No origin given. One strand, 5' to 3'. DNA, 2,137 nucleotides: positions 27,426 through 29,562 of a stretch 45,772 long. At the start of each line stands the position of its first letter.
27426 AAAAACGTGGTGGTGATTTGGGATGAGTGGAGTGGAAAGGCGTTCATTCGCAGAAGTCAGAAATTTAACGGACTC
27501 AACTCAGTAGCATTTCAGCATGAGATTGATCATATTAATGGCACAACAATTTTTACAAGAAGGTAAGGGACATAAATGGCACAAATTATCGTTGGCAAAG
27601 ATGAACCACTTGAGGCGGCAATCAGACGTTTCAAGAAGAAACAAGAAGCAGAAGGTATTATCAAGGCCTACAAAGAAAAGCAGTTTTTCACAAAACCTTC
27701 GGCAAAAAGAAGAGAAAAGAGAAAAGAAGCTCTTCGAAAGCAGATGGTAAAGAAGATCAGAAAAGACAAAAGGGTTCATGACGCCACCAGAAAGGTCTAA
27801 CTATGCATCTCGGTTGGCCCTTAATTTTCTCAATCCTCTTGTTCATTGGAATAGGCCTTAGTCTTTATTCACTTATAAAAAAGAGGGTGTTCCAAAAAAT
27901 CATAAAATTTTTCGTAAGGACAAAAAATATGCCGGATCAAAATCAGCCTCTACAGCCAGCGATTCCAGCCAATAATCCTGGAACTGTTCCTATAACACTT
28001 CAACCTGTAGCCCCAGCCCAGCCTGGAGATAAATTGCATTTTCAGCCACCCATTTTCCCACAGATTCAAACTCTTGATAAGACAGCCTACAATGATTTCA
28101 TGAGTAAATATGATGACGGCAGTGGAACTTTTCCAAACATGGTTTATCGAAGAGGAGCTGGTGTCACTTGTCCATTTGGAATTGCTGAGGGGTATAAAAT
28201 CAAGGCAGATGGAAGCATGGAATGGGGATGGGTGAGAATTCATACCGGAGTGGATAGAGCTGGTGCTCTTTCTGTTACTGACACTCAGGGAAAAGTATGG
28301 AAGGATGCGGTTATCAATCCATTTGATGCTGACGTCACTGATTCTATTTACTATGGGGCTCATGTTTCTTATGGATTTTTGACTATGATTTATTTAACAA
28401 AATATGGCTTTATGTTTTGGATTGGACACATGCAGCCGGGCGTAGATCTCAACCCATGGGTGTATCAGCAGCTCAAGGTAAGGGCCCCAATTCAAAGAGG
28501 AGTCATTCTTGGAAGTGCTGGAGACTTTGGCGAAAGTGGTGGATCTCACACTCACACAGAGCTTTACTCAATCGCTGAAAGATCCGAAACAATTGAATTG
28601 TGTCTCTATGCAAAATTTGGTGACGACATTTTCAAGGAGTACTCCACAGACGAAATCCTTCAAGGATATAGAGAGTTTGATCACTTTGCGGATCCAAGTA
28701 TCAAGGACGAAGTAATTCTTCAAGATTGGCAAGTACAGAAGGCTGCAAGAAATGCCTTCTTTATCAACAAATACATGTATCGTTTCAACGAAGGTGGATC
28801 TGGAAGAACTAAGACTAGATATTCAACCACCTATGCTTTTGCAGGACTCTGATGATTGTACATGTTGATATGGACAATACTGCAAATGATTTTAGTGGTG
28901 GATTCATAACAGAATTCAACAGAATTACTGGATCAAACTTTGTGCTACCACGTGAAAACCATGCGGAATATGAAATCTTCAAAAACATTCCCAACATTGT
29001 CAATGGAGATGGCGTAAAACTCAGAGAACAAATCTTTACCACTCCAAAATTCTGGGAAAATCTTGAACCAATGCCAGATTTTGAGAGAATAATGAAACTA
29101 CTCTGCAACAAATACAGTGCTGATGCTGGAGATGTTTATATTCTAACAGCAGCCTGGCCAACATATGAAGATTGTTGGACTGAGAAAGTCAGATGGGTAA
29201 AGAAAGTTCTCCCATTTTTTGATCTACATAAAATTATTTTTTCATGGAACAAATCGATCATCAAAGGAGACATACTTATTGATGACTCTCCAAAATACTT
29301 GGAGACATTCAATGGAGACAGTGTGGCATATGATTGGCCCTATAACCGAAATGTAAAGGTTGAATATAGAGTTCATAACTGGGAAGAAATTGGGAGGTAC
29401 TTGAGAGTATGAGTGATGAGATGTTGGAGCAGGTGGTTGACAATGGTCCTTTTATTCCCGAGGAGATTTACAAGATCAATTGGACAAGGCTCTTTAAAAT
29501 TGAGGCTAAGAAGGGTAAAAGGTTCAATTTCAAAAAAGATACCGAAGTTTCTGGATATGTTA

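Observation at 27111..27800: Adjacent peptide deformylase and ribosomal protein bS21: a two-gene translation-hijack module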

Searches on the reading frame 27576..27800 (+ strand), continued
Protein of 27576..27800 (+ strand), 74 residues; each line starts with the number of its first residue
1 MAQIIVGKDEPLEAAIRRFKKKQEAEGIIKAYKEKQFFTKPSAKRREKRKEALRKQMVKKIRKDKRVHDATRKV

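Call 108: find_homologous_proteins(query=A8, max_evalue=0.000001)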
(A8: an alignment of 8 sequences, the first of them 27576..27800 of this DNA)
Query A8 (8 sequences) (74 aa, profile of the alignment): 4119 proteins with E <= 0.000001 among 4990 candidates; the best 120 are listed.
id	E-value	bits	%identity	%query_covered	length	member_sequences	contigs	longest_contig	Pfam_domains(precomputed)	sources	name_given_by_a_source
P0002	5.2e-29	118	85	99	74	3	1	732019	PF01165.26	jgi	jgi:small subunit ribosomal protein S21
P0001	6.1e-29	117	100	100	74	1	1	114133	PF01165.26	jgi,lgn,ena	jgi:small subunit ribosomal protein S21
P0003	2.7e-28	115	54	92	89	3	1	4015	PF01165.26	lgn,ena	-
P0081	1.2e-27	113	51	92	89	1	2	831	PF01165.26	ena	-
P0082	1.6e-27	113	61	80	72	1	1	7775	PF01165.26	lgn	-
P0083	2.9e-27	112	63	80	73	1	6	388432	PF01165.26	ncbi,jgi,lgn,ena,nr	ncbi:MAG TPA: 30S ribosomal protein S21 [Candidatus Paceibacterota bacterium]|nr:30S ribosomal prote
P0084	4.6e-27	111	56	85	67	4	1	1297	PF01165.26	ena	-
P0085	5.3e-27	111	54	80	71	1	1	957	PF01165.26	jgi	jgi:small subunit ribosomal protein S21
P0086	5.5e-27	111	54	80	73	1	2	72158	PF01165.26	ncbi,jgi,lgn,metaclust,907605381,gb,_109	metaclust:\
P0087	8.2e-27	111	54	93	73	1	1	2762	PF01165.26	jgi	-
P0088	1.1e-26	110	58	88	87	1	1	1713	PF01165.26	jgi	jgi:small subunit ribosomal protein S21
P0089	1.4e-26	110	63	80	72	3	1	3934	PF01165.26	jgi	-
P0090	1.6e-26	110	56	96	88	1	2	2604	PF01165.26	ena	-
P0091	2.6e-26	109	59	80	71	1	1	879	PF01165.26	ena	-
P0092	6.9e-26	108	54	85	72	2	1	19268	PF01165.26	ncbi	-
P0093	8.9e-26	107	55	93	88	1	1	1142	PF01165.26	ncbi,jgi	-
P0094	1.5e-25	107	63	86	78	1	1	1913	PF01165.26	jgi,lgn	jgi:small subunit ribosomal protein S21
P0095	1.5e-25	106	54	97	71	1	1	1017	PF01165.26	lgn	-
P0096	2.3e-25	106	59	80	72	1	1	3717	PF01165.26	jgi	-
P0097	2.3e-25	106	52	84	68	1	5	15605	PF01165.26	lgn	-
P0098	3.8e-25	105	50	92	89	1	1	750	PF01165.26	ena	-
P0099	4.4e-25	105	53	92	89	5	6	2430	PF01165.26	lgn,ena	-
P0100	4.5e-25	105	61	80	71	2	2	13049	PF01165.26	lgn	-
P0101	4.7e-25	105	55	74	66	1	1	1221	PF01165.26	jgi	jgi:small subunit ribosomal protein S21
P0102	6.7e-25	104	56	84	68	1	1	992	PF01165.26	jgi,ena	-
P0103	7.7e-25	104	58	80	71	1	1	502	PF01165.26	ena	-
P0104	9.1e-25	104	49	80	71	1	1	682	PF01165.26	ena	-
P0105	1.4e-24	103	61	80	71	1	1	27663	PF01165.26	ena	-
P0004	1.8e-24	103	56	82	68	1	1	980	PF01165.26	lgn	-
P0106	1.8e-24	103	51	92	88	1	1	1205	PF01165.26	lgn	-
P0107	1.8e-24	103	59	76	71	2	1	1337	PF01165.26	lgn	-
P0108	2.2e-24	103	67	70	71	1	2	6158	PF01165.26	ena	-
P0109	2.2e-24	103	51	80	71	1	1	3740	PF01165.26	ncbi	ncbi:MAG: 30S ribosomal protein S21 [bacterium]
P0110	3.2e-24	102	53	92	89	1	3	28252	PF01165.26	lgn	-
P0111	4.9e-24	102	57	76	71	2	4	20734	PF01165.26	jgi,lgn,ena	-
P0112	6.9e-24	101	54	80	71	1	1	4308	PF01165.26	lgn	-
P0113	8.7e-24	101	51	80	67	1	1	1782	PF01165.26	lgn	-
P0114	1.4e-23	100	56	84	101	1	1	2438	PF01165.26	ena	-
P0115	1.7e-23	100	54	80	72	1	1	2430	PF01165.26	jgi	-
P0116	1.8e-23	100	62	72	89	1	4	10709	PF01165.26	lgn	-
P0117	1.9e-23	100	56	74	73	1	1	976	PF01165.26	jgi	-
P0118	2.9e-23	99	63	69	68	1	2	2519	PF01165.26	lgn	-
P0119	4.9e-23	98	53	80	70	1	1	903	PF01165.26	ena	-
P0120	5.1e-23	98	54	91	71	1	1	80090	PF01165.26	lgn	-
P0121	7.2e-23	98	49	85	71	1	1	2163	PF01165.26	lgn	-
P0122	7.8e-23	98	53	81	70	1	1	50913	PF01165.26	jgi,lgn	-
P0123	8.6e-23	98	52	85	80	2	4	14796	PF01165.26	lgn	-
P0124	1.1e-22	97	54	97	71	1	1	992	PF01165.26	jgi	-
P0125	1.5e-22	97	57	72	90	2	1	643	PF01165.26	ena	-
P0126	1.7e-22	97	51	89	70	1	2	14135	PF01165.26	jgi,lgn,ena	jgi:small subunit ribosomal protein S21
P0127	2.2e-22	96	46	95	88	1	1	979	PF01165.26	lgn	-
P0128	2.5e-22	96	53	80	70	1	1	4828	PF01165.26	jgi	-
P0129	2.7e-22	96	56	70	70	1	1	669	PF01165.26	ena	-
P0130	3.0e-22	96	49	92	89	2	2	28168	PF01165.26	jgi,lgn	-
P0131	3.2e-22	96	54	76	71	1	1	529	PF01165.26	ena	-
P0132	5.9e-22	95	51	80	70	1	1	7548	PF01165.26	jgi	-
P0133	6.4e-22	95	59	82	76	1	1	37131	PF01165.26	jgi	jgi:small subunit ribosomal protein S21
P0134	6.6e-22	95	60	70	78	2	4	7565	PF01165.26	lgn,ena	-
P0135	2.0e-21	93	43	93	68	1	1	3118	PF01165.26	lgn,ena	-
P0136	2.8e-21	93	62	70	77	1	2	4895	PF01165.26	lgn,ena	-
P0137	1.3e-20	91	52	78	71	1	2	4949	PF01165.26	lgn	-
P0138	2.7e-20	90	58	70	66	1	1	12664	PF01165.26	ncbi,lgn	-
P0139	7.7e-20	88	51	88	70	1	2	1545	PF01165.26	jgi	jgi:small subunit ribosomal protein S21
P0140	2.9e-19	86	42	74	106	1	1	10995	PF01165.26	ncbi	-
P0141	5.7e-19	85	58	68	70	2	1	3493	PF01165.26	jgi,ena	-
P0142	3.3e-18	83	54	85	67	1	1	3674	PF01165.26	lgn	-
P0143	4.7e-18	82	55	76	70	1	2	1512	PF01165.26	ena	-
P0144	9.2e-17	78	48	65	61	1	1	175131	PF01165.26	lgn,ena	-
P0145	1.4e-16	78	48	76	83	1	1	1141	PF01165.26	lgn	-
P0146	1.5e-16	78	59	73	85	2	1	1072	PF01165.26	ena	-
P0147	1.5e-16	78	55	89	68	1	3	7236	PF01165.26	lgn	-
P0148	2.6e-16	77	44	70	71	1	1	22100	PF01165.26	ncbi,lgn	-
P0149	3.4e-16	77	44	89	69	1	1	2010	PF01165.26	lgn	-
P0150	3.6e-16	76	53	69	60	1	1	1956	PF01165.26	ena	-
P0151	4.6e-16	76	62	57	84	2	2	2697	PF01165.26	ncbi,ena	-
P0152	5.4e-16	76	50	78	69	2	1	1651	PF01165.26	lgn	-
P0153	5.8e-16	76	48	82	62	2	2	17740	PF01165.26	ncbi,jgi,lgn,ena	-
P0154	6.1e-16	76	48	82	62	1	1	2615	PF01165.26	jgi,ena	-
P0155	9.8e-16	75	52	89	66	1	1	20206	PF01165.26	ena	-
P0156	3.4e-15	73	51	74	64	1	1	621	PF01165.26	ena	-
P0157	6.1e-15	73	56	68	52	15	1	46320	PF01165.26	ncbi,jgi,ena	jgi:small subunit ribosomal protein S21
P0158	8.0e-15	72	50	76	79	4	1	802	PF01165.26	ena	-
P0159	8.8e-15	72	52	70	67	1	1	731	PF01165.26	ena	-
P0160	1.0e-14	72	54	68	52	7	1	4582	PF01165.26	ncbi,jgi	jgi:small subunit ribosomal protein S21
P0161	1.1e-14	72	47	74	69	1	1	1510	PF01165.26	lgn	-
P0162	1.3e-14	71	49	74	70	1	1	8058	PF01165.26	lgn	-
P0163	1.4e-14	71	50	57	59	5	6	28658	PF01165.26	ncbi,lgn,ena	-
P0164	1.9e-14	71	57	64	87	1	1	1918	PF01165.26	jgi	jgi:small subunit ribosomal protein S21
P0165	1.9e-14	71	55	57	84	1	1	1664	PF01165.26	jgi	jgi:small subunit ribosomal protein S21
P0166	2.0e-14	71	54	70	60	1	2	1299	PF01165.26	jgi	jgi:small subunit ribosomal protein S21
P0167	2.3e-14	71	52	57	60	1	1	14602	PF01165.26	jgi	-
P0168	2.3e-14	71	46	88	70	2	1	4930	PF01165.26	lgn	-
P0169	2.4e-14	71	50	76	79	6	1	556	PF01165.26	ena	-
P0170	2.6e-14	71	55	51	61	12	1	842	PF01165.26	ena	-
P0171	2.7e-14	70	50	76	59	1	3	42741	PF01165.26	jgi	-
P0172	2.8e-14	70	41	74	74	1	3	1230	PF01165.26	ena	-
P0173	3.3e-14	70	57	57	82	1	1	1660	PF01165.26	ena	-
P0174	3.4e-14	70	60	64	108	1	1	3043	PF01165.26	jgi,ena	-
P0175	3.4e-14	70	53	58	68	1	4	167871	PF01165.26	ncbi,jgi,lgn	ncbi:MAG: 30S ribosomal protein S21 [Treponematales bacterium]|jgi:small subunit ribosomal protein S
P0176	4.5e-14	70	43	76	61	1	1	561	PF01165.26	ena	-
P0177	4.7e-14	70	49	80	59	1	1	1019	PF01165.26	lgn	-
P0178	5.8e-14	69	52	70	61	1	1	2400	PF01165.26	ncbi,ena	-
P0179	6.0e-14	69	48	82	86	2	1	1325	PF01165.26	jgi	-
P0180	6.6e-14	69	42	70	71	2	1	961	PF01165.26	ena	-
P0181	6.9e-14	69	52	57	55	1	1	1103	PF01165.26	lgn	-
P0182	7.7e-14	69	48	89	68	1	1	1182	PF01165.26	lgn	-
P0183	1.0e-13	69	55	57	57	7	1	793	PF01165.26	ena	-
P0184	1.0e-13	69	48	57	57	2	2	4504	PF01165.26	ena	-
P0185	1.0e-13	69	47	82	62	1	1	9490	PF01165.26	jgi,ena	-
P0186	1.2e-13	68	43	91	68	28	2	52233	PF01165.26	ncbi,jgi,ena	-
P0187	1.2e-13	68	51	77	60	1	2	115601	PF01165.26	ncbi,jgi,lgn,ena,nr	ncbi:MAG: 30S ribosomal protein S21 [Firmicutes bacterium]|nr:30S ribosomal protein S21 [Bacillota b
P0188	1.3e-13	68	49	82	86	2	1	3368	PF01165.26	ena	-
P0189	1.3e-13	68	54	70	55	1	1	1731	PF01165.26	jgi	jgi:small subunit ribosomal protein S21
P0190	1.4e-13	68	46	91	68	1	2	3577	PF01165.26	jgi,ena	jgi:small subunit ribosomal protein S21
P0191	1.9e-13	68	50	57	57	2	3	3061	PF01165.26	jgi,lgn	jgi:small subunit ribosomal protein S21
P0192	2.2e-13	67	57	57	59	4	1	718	PF01165.26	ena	-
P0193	2.4e-13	67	54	68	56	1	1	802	PF01165.26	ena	-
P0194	2.4e-13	67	48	57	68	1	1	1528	PF01165.26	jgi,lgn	-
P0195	2.7e-13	67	42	88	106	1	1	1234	PF01165.26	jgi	-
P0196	3.1e-13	67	50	57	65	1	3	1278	PF01165.26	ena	-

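Call 109: find_encoding_contigs(protein=P0083, flank=6000, max_places=3)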
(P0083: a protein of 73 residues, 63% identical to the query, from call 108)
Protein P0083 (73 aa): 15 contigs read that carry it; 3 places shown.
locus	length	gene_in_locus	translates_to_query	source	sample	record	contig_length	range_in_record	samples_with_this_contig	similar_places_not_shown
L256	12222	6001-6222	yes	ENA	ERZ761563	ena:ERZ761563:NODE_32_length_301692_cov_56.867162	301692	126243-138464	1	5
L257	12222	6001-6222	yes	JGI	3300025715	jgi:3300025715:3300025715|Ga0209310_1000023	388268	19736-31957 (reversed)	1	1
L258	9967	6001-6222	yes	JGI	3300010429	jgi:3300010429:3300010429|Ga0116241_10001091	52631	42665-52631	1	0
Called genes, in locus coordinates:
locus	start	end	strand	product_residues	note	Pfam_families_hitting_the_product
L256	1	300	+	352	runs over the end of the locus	PF12850:Metallophos_2 (faint)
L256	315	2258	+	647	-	-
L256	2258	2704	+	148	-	-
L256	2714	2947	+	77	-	-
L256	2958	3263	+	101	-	-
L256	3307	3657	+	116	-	-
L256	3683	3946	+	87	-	-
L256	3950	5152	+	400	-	PF00154:RecA_N, PF06745:ATPase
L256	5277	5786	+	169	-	PF01327:Pep_deformylase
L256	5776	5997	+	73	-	-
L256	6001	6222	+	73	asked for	PF01165:Ribosomal_S21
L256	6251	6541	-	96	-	-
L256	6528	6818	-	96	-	-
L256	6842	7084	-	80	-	-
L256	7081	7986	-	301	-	-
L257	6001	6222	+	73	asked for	PF01165:Ribosomal_S21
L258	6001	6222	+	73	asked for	PF01165:Ribosomal_S21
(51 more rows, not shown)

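Call 110: find_encoding_contigs(protein=P0120, flank=6000, max_places=1)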
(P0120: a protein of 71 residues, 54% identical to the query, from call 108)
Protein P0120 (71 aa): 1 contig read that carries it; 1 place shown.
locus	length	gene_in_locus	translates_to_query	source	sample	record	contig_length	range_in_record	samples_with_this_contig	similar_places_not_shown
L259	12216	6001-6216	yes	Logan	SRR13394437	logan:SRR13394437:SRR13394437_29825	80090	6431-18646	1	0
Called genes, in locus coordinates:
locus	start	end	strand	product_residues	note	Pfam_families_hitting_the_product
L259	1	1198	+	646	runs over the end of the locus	PF14890:Intein_splicing (weak), PF13476:AAA_23 (weak), PF13558:SbcC_Walker_B (faint)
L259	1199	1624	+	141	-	-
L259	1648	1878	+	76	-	-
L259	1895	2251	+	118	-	-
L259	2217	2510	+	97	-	-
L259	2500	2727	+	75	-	-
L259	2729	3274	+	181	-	-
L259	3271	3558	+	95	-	-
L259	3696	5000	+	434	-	PF00154:RecA_N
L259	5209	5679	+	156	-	PF01327:Pep_deformylase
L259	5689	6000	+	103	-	-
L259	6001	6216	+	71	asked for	PF01165:Ribosomal_S21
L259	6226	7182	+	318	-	-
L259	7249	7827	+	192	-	PF06941:NT5C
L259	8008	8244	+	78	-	-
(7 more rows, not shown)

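Call 111: find_encoding_contigs(protein=P0122, flank=6000, max_places=1)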
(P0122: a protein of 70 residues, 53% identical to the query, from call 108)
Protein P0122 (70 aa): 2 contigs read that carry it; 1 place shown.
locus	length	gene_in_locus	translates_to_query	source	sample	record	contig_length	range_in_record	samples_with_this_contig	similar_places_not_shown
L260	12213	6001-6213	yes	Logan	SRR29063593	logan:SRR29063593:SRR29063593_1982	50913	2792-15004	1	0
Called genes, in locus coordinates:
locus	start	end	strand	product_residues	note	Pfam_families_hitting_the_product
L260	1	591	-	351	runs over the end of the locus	-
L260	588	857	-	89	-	-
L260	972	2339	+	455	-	-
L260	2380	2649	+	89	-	-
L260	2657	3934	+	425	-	PF00154:RecA_N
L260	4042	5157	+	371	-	PF00675:Peptidase_M16, PF05193:Peptidase_M16_C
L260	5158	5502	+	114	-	-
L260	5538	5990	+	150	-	PF01327:Pep_deformylase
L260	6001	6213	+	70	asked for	PF01165:Ribosomal_S21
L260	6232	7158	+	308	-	-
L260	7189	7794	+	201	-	PF06941:NT5C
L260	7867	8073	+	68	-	-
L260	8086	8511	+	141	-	-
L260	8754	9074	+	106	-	-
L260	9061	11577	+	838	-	PF00270:DEAD (weak), PF04851:ResIII, PF14890:Intein_splicing, PF03161:LAGLIDADG_2, PF00271:Helicase_C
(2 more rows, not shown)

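Call 112: find_encoding_contigs(protein=P0130, flank=6000, max_places=1)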
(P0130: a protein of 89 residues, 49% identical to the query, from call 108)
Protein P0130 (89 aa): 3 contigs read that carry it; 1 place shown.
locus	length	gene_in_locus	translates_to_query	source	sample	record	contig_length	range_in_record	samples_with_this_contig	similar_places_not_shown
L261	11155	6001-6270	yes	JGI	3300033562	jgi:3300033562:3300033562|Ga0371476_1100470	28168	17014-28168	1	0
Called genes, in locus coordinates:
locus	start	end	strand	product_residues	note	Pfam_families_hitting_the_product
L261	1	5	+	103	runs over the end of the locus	-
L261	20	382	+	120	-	-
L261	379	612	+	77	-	-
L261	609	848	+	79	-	-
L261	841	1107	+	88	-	-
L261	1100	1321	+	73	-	-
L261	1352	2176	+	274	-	PF00154:RecA_N (weak), PF06745:ATPase (weak), PF14890:Intein_splicing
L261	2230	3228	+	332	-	PF24308:DUF7487 (faint)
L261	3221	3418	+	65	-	-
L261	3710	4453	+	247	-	-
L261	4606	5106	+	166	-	PF01327:Pep_deformylase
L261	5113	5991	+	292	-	PF05443:ROS_MUCR (weak), PF24308:DUF7487 (faint)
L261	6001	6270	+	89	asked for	PF01165:Ribosomal_S21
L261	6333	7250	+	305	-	PF13529:Peptidase_C39_2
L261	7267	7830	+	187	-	PF06941:NT5C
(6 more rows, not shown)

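Call 113: find_encoding_contigs(protein=P0144, flank=6000, max_places=1)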
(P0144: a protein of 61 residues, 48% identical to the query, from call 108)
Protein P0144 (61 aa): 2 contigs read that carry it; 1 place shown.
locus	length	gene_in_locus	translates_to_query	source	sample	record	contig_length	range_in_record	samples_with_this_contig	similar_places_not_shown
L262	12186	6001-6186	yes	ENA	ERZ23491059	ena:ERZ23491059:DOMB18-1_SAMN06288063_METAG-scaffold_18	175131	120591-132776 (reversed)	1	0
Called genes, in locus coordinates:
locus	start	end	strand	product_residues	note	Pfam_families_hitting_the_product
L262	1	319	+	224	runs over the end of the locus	PF11019:DUF2608 (faint)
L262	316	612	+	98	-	-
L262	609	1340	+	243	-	-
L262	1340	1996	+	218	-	-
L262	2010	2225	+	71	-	-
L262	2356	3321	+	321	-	PF01551:Peptidase_M23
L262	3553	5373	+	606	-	PF01555:N6_N4_Mtase, PF14890:Intein_splicing (faint)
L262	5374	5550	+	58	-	-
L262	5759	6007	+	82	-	-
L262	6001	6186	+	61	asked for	PF01165:Ribosomal_S21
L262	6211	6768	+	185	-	PF18907:DUF5662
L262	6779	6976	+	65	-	-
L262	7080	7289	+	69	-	-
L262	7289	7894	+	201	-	-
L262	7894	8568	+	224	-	-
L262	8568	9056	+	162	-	-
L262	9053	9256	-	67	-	-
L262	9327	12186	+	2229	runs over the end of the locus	PF01079:Hint (faint), PF13403:Hint_2 (faint), PF14890:Intein_splicing, PF14528:LAGLIDADG_3, PF14890:Intein_splicing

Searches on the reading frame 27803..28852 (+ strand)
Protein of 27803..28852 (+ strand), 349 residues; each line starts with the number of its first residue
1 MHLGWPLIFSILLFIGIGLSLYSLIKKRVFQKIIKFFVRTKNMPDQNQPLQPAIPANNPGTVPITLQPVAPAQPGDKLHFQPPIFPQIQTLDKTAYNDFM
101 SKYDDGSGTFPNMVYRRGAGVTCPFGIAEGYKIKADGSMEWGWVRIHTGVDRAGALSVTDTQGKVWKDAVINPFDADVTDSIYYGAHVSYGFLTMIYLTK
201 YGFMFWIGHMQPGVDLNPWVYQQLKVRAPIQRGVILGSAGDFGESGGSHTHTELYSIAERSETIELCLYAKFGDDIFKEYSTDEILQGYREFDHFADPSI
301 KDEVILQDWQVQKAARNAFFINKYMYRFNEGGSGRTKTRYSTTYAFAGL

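Call 3: search_protein_families(library=pfam, proteins=[window:27803-28852:+], max_evalue=0.1)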
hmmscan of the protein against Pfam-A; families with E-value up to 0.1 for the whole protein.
window:27803-28852:+ (349 aa): 0 families

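Call 4: search_protein_families(library=phrogs, proteins=[window:27803-28852:+], max_evalue=0.01)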
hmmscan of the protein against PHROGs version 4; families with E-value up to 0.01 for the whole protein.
window:27803-28852:+ (349 aa): 0 families

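Call 83: search_solved_structures(query=window:27803-28852:+, max_evalue=1)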
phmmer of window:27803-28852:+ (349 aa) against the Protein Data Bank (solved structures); distinct sequences matched with E-value up to 1: 2.
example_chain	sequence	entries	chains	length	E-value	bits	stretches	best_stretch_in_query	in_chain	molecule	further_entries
2fpr_A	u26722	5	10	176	0.44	12.9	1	75-111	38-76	Histidine biosynthesis bifunctional protein hisB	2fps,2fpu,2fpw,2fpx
8s2m_B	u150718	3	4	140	0.54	12.6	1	83-173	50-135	Complete genome segment 11/17 | Toxin TreX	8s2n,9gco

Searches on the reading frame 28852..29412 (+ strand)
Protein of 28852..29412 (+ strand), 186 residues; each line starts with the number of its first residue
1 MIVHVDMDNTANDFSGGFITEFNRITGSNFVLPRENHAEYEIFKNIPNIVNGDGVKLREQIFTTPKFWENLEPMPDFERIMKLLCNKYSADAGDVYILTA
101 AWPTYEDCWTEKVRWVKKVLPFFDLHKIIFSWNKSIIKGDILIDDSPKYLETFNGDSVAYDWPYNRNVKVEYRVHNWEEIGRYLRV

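Call 3: search_protein_families(library=pfam, proteins=[window:28852-29412:+], max_evalue=0.1)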
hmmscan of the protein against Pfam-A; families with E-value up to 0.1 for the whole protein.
window:28852-29412:+ (186 aa): 2 families
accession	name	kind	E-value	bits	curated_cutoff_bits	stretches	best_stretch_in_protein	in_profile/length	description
PF06941.18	NT5C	-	2.1e-27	96.6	24.8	1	1-180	2-170/180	5' nucleotidase, deoxy (Pyrimidine), cytosolic type C protein (NT5C)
PF06368.17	Met_asp_mut_E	-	0.089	11.7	26.6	0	151-183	127-159/441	Methylaspartate mutase E chain (MutE)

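Call 4: search_protein_families(library=phrogs, proteins=[window:28852-29412:+], max_evalue=0.01)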
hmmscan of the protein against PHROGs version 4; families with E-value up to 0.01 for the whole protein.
window:28852-29412:+ (186 aa): 2 families
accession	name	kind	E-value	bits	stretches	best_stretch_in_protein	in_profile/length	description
phrog_420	-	unknown function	1.7e-19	71.4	1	1-184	14-202/267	unknown function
phrog_2643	-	moron, auxiliary metabolic gene and host takeover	2.4e-12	47.8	1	4-154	10-147/182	5'-3' deoxyribonucleotidase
